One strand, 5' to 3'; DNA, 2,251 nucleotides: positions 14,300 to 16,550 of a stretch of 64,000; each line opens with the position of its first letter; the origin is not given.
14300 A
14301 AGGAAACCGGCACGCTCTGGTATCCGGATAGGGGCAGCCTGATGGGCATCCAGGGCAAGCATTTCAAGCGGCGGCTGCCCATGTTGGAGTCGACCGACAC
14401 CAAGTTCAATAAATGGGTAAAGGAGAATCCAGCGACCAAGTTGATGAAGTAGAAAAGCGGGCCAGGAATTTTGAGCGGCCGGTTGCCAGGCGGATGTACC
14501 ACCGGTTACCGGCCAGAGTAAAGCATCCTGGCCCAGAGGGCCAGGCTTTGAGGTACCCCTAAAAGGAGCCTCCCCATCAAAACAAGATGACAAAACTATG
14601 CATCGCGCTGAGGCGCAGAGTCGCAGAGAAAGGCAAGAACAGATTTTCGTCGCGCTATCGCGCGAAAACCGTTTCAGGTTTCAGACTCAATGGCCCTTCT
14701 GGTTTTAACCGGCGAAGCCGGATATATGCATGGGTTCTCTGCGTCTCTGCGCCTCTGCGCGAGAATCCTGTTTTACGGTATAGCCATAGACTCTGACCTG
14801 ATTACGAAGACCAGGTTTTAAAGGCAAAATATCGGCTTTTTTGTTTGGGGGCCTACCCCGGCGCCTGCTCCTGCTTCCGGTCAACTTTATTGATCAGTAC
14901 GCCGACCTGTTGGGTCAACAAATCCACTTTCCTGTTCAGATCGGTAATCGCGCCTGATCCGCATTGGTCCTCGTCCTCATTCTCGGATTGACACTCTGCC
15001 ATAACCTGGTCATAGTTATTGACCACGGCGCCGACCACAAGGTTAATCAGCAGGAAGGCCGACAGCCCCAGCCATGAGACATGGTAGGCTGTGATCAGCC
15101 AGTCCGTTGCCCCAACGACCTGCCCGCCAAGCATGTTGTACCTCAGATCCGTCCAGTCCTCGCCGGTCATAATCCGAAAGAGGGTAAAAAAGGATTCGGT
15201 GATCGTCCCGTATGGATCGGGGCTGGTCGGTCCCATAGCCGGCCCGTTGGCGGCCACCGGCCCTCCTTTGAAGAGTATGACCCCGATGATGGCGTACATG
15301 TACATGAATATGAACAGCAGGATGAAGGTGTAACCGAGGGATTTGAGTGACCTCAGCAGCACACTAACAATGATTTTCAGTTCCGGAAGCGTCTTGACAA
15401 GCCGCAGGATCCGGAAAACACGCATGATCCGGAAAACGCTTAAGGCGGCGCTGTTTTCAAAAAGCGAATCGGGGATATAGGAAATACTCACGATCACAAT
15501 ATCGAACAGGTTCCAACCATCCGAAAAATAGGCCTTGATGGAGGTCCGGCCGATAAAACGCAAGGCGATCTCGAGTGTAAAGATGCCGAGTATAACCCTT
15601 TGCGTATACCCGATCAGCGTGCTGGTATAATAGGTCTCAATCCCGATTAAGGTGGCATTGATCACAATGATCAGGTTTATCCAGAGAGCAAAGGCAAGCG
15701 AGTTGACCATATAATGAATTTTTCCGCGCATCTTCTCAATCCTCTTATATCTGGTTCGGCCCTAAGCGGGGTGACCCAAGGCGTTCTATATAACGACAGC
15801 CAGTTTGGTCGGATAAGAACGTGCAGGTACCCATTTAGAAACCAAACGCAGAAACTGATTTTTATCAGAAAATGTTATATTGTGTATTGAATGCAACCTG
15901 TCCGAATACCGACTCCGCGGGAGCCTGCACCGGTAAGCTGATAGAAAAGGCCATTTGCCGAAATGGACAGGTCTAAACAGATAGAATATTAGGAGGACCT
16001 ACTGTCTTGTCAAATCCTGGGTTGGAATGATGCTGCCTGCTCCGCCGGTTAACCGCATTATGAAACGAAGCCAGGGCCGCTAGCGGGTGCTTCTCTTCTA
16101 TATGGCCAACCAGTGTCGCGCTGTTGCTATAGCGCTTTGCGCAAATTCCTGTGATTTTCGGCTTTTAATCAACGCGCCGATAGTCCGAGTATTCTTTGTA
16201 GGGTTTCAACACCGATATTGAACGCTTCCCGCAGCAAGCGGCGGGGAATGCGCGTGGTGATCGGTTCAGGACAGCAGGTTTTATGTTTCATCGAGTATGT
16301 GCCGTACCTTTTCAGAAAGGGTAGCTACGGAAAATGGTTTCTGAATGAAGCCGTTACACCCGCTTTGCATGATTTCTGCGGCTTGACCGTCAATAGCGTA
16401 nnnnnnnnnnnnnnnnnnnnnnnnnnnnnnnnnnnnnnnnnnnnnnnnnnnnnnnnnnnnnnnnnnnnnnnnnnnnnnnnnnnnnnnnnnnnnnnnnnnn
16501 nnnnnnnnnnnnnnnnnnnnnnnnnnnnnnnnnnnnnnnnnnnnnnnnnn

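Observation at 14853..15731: BacNav homolog with an acidic TGEDWTD selectivity filter: predicted Ca2+-selective or non-selective variant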

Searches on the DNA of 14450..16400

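Call 56: search_rna_families(source=window, start=14450, end=16400, threshold=evalue, max_evalue=1)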
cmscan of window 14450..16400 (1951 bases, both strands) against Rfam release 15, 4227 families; matches with E-value up to 1: 0.
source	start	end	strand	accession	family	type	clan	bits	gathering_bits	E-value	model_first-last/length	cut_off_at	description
